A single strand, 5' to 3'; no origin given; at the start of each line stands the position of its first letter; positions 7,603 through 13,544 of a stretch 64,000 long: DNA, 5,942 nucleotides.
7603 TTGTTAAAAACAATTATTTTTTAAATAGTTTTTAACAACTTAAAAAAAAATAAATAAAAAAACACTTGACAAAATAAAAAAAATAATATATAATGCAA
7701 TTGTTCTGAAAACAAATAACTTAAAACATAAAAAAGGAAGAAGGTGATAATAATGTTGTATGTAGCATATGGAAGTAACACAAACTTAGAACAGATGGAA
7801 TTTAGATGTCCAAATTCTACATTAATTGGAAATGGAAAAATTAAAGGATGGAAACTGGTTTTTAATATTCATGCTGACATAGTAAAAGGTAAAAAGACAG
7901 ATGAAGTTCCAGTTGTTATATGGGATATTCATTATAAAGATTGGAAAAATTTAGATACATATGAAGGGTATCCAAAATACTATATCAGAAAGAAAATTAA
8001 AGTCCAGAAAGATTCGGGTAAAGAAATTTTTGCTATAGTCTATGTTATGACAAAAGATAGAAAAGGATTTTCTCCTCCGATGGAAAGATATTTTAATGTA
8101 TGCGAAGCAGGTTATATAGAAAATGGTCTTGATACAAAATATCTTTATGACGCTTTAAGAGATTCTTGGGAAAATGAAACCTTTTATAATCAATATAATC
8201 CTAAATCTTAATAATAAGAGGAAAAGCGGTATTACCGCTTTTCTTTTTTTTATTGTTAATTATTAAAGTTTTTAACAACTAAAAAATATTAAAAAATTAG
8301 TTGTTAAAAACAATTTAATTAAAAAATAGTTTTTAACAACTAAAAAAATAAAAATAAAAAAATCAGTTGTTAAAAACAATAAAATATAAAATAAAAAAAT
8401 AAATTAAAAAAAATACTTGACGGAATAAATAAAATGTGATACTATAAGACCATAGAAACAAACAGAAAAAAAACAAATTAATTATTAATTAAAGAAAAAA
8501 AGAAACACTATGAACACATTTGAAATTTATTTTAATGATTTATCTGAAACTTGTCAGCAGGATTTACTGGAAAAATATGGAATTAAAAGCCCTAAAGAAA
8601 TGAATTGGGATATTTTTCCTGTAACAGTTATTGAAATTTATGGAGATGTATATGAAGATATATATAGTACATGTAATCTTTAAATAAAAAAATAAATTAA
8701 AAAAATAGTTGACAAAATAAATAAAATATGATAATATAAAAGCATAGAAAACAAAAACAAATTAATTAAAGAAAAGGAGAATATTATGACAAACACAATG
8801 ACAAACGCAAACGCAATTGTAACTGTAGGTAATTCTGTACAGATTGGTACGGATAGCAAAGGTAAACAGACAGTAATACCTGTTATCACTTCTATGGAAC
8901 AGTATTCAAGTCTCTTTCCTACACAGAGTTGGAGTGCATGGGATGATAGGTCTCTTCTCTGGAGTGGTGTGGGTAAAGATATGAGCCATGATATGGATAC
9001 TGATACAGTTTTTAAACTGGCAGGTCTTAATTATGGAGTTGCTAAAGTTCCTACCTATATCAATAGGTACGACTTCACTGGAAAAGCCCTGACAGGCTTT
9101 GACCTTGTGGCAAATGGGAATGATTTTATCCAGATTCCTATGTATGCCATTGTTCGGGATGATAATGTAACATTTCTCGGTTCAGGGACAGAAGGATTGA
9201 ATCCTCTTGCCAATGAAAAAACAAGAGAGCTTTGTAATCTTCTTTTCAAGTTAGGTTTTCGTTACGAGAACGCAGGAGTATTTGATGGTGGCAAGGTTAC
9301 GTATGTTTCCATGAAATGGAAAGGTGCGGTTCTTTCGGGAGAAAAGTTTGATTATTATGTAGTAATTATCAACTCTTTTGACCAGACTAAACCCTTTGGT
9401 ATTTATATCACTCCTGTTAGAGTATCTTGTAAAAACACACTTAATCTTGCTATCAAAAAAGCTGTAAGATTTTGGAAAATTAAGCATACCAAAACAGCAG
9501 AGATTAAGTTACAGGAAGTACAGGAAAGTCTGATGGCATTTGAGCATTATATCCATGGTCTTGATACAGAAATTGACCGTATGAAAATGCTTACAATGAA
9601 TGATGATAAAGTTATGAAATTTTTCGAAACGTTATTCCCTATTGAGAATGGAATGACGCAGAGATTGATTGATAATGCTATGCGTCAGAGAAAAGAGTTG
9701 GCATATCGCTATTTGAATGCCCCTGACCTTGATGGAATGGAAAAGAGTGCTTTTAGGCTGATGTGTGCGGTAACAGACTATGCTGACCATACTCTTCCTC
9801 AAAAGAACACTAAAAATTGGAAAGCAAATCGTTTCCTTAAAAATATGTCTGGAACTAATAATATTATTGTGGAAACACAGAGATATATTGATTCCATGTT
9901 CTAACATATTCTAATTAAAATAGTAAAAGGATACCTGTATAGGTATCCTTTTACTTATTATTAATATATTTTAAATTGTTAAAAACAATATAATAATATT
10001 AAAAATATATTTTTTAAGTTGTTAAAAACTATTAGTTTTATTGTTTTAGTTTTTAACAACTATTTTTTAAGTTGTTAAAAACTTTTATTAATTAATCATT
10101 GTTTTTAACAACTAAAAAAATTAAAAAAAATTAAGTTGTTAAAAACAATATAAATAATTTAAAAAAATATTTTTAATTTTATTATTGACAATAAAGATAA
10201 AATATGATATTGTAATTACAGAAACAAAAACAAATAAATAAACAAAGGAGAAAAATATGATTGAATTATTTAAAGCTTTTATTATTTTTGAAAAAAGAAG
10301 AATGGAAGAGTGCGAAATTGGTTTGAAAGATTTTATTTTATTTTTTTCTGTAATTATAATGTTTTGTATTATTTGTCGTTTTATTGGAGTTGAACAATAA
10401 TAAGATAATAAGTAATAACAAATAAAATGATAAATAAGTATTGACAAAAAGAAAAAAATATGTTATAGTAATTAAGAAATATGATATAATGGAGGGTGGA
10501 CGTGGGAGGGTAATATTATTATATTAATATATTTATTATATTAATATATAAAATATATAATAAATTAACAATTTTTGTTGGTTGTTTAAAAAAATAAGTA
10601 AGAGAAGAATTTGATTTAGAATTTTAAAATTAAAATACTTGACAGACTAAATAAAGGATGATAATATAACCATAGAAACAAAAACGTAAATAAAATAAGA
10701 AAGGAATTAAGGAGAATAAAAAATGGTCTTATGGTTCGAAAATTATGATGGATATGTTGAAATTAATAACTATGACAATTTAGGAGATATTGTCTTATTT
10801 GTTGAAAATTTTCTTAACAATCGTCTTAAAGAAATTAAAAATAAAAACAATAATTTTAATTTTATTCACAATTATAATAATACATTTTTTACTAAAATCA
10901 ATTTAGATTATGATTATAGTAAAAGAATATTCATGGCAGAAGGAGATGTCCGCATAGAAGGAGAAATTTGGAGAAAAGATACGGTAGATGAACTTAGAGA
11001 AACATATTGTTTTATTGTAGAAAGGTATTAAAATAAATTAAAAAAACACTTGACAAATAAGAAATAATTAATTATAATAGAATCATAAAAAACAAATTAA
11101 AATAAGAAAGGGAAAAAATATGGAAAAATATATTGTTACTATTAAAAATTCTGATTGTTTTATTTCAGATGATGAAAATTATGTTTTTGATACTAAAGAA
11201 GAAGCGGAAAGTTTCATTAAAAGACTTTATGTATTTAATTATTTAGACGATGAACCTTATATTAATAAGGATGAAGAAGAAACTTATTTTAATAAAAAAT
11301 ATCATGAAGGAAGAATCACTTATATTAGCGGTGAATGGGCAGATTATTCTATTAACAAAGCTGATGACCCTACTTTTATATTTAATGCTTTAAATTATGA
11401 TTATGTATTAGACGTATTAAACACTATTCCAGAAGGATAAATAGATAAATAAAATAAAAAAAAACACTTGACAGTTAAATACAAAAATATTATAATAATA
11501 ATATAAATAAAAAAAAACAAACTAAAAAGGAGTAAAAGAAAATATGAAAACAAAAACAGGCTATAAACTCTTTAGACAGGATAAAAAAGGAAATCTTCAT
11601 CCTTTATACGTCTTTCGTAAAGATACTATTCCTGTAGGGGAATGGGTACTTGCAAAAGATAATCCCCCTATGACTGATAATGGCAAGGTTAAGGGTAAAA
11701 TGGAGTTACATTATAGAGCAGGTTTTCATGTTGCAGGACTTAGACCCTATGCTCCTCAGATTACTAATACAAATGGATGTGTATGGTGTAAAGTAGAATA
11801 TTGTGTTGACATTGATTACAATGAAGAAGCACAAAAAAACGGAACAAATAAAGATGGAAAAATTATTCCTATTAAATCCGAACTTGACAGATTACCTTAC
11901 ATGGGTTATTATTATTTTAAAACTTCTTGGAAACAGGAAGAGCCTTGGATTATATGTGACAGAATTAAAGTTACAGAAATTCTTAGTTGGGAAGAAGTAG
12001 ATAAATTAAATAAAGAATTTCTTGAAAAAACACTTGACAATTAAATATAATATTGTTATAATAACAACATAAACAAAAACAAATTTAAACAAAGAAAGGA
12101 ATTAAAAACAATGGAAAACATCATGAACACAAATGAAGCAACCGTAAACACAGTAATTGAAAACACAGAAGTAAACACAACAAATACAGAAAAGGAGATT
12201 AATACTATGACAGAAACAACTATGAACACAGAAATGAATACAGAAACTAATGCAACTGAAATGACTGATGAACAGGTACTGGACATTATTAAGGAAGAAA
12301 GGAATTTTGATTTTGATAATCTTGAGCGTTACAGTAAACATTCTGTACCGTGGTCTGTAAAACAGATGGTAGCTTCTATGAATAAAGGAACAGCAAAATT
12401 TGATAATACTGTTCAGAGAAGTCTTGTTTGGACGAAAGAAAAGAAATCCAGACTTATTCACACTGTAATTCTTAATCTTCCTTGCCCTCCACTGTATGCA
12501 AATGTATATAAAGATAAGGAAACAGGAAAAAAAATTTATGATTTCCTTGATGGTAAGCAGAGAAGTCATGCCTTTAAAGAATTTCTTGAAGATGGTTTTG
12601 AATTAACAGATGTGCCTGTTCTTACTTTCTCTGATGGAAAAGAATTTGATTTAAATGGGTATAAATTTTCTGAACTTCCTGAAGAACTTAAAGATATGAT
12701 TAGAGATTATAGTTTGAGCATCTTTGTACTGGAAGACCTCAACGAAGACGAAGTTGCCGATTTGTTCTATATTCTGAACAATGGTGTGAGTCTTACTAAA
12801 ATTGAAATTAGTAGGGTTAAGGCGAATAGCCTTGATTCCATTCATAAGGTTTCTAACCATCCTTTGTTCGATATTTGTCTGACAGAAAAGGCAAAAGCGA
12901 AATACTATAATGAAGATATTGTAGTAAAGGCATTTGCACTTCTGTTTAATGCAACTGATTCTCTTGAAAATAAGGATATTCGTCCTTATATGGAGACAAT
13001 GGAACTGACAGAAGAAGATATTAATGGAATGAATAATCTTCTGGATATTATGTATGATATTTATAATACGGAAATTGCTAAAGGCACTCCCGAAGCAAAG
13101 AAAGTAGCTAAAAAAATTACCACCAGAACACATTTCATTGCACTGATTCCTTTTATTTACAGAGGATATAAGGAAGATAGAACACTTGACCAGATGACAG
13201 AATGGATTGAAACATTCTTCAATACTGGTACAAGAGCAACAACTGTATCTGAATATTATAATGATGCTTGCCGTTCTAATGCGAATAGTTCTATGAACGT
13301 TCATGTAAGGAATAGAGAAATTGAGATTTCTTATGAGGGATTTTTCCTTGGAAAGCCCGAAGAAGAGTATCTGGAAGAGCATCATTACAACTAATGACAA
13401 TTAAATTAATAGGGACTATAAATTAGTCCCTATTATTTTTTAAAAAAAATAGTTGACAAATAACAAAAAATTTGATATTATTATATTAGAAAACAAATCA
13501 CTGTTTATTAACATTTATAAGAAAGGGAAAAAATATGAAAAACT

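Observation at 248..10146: About 45 copies of a 13-nt motif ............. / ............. in alternating orientation, confined to 11 intergenic gaps of the first 10 kb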

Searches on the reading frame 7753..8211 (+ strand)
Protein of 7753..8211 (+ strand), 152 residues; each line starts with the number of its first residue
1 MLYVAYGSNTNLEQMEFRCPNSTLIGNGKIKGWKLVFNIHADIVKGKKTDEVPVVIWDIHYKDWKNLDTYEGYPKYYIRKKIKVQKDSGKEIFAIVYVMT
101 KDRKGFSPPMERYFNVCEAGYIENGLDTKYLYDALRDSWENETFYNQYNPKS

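Call 13: search_protein_families(library=phrogs, proteins=[window:7753-8211:+], max_evalue=0.01)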
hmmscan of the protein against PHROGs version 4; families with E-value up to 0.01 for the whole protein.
window:7753-8211:+ (152 aa): 2 families
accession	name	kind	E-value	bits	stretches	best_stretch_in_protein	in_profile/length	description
phrog_2520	-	moron, auxiliary metabolic gene and host takeover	4.7e-35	121.8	1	1-141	11-161/166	gamma-glutamyl cyclotransferase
phrog_27033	-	unknown function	1.7e-28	100.9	1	1-127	1-124/208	-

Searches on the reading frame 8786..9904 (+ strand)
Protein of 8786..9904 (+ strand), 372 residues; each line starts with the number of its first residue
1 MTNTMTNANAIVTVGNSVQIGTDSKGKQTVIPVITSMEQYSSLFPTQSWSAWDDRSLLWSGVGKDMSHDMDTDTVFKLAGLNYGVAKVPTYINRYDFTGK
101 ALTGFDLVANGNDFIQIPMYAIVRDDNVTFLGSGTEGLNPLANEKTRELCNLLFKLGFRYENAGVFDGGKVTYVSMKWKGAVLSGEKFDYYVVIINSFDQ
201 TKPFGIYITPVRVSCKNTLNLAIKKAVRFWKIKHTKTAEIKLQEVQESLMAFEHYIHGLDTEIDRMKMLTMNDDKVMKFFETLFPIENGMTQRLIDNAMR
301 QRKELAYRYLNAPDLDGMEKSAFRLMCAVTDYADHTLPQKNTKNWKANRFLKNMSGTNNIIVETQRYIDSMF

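Call 12: search_protein_families(library=pfam, proteins=[window:8786-9904:+], max_evalue=0.001)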
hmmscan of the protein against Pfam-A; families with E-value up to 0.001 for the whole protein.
window:8786-9904:+ (372 aa): 1 family
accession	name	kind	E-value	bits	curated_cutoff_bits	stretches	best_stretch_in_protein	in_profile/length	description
PF06067.16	DUF932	-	2.1e-33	116.4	23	1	148-344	19-219/227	Domain of unknown function (DUF932)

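Call 13: search_protein_families(library=phrogs, proteins=[window:8786-9904:+], max_evalue=0.01)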
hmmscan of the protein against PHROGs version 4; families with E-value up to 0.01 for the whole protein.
window:8786-9904:+ (372 aa): 1 family
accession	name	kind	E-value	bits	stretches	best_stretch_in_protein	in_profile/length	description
phrog_1221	-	unknown function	5.9e-51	174.6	1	49-357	27-332/355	-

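Call 17: find_encoding_contigs(protein=window:8786-9904:+, flank=10000, max_places=6)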
Protein window:8786-9904:+ (372 aa): 11 contigs read that carry it; 6 places shown.
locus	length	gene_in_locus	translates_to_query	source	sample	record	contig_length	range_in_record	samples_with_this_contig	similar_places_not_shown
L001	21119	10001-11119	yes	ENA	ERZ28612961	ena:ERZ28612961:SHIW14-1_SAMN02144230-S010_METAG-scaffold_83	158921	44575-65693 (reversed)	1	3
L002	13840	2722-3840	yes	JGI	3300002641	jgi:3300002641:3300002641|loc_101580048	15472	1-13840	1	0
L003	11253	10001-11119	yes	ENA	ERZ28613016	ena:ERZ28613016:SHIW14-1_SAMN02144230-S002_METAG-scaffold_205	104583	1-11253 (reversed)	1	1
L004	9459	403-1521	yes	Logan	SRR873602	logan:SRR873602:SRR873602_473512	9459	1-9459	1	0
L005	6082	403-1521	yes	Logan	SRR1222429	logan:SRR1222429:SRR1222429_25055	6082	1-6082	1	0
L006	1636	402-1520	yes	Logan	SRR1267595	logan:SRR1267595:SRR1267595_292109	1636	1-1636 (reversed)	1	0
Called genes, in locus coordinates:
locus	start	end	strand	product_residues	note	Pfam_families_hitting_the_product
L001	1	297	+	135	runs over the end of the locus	-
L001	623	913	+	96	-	-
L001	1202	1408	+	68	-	-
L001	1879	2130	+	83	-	PF26096:DUF8033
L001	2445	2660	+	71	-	-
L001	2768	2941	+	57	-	-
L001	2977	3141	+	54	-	-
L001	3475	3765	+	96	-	-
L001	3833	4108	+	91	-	-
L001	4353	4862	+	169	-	-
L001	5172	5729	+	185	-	-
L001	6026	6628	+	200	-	-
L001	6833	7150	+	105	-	-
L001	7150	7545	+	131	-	-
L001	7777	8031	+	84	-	-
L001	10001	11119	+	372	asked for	PF06067:DUF932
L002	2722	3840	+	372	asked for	PF06067:DUF932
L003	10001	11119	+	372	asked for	PF06067:DUF932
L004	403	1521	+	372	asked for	PF06067:DUF932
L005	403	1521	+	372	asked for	PF06067:DUF932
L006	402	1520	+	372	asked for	PF06067:DUF932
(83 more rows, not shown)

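Call 31: find_related_loci(query=window:8786-9904:+, collection=viral_contigs, flank=10000)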
Query window:8786-9904:+ (372 aa) in viral_contigs; peptide patterns used: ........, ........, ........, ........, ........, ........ (x = any residue, [..] = any of these).
6 stretches matched a pattern; 4 encode a relative of the query (tblastn E <= 1e-3); 4 distinct loci.
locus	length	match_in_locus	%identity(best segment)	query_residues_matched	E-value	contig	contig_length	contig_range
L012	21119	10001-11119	85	3-372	0e+0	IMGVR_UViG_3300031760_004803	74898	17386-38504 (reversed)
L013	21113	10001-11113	77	2-372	0e+0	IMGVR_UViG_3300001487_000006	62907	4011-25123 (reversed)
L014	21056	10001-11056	50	1-371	7e-120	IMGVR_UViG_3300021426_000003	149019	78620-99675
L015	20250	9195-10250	50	1-371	7e-120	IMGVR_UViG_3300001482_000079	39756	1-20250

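Call 102: list_cluster_members(proteins=[P0001, P0036, window:8786-9904:+, window:37698-40205:+])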
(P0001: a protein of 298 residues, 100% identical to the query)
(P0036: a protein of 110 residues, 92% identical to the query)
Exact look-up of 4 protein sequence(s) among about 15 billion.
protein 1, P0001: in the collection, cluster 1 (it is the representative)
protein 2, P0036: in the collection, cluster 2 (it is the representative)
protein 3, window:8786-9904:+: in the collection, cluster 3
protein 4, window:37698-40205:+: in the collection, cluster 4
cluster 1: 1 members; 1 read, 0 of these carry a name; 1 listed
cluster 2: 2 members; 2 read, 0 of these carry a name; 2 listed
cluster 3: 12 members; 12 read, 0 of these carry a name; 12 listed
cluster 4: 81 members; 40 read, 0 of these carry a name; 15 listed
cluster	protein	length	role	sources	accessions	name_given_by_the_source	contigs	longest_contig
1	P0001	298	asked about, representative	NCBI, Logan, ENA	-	-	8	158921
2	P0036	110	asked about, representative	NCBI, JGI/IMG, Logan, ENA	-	-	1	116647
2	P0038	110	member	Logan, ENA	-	-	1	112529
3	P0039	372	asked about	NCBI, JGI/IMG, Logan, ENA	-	-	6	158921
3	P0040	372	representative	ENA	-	-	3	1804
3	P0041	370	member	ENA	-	-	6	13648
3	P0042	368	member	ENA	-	-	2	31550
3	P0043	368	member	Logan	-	-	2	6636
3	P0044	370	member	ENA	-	-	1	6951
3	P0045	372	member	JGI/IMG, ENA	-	-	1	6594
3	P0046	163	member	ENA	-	-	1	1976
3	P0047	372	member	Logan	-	-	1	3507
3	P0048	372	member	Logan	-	-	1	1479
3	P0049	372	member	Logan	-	-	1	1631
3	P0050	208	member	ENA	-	-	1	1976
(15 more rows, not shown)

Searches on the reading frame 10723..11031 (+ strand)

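Call 45: search_protein_families(library=pfam, alignment_id=A1, max_evalue=0.01)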
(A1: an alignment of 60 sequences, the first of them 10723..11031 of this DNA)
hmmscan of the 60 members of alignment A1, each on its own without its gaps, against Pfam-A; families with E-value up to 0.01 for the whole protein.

A. member 1, window:10723-11031:+ (102 aa): 0 families

B. families by the number of members that match (of 60 scanned): 33 families (the first 25 are shown)
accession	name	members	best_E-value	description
PF23843.2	DUF7210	2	0.009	Domain of unknown function (DUF7210)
PF00692.24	dUTPase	1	1.6e-34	dUTPase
PF12705.13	PDDEXK_1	1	1.1e-25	PD-(D/E)XK nuclease superfamily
PF00709.27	Adenylsucc_synt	1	1.5e-15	Adenylosuccinate synthetase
PF08230.16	CW_7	1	4.1e-14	CW_7 repeat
PF01145.31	Band_7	1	6.6e-12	SPFH domain / Band 7 family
PF02086.21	MethyltransfD12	1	1.3e-10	D12 class N6 adenine-specific DNA methyltransferase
PF13353.11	Fer4_12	1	1.9e-10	4Fe-4S single cluster domain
PF00625.27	Guanylate_kin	1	1.2e-09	Guanylate kinase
PF03734.19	YkuD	1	2.9e-09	L,D-transpeptidase catalytic domain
PF19898.4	DUF6371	1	3.6e-08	Domain of unknown function (DUF6371)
PF09414.15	RNA_ligase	1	3.6e-08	RNA ligase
PF14528.11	LAGLIDADG_3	1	5.5e-08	LAGLIDADG-like domain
PF22769.1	DCD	1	6.1e-08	dCTP deaminase-like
PF00462.30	Glutaredoxin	1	9e-08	Glutaredoxin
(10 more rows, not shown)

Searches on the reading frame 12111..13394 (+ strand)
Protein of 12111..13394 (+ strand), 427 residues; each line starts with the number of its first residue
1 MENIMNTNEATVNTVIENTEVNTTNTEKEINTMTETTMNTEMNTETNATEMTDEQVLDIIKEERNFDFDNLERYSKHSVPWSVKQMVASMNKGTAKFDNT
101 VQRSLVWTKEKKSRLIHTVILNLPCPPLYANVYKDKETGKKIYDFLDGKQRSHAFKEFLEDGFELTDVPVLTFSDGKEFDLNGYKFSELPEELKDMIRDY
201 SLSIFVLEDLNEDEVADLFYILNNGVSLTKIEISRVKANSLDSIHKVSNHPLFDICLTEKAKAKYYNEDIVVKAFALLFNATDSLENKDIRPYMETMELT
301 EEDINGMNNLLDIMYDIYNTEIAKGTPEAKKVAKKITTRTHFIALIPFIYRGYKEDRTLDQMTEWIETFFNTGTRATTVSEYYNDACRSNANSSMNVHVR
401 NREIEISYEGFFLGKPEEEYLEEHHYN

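Call 12: search_protein_families(library=pfam, proteins=[window:12111-13394:+], max_evalue=0.001)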
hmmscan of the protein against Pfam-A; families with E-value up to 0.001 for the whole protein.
window:12111-13394:+ (427 aa): 1 family
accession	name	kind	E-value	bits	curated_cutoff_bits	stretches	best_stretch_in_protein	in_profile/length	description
PF03235.19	GmrSD_N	-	8.6e-14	52.5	33.2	1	97-234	13-194/199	GmrSD restriction endonuclease, N-terminal domain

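Call 50: find_related_loci(query=window:12111-13394:+, collection=viral_contigs, flank=10000)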
Query window:12111-13394:+ (427 aa) in viral_contigs; peptide patterns used: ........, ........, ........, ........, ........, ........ (x = any residue, [..] = any of these).
7 stretches matched a pattern; 2 encode a relative of the query (tblastn E <= 1e-3); 2 distinct loci.
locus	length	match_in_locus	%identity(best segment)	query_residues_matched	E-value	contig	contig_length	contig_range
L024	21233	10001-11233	89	1-415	0e+0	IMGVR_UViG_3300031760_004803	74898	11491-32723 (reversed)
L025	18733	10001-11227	74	1-412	0e+0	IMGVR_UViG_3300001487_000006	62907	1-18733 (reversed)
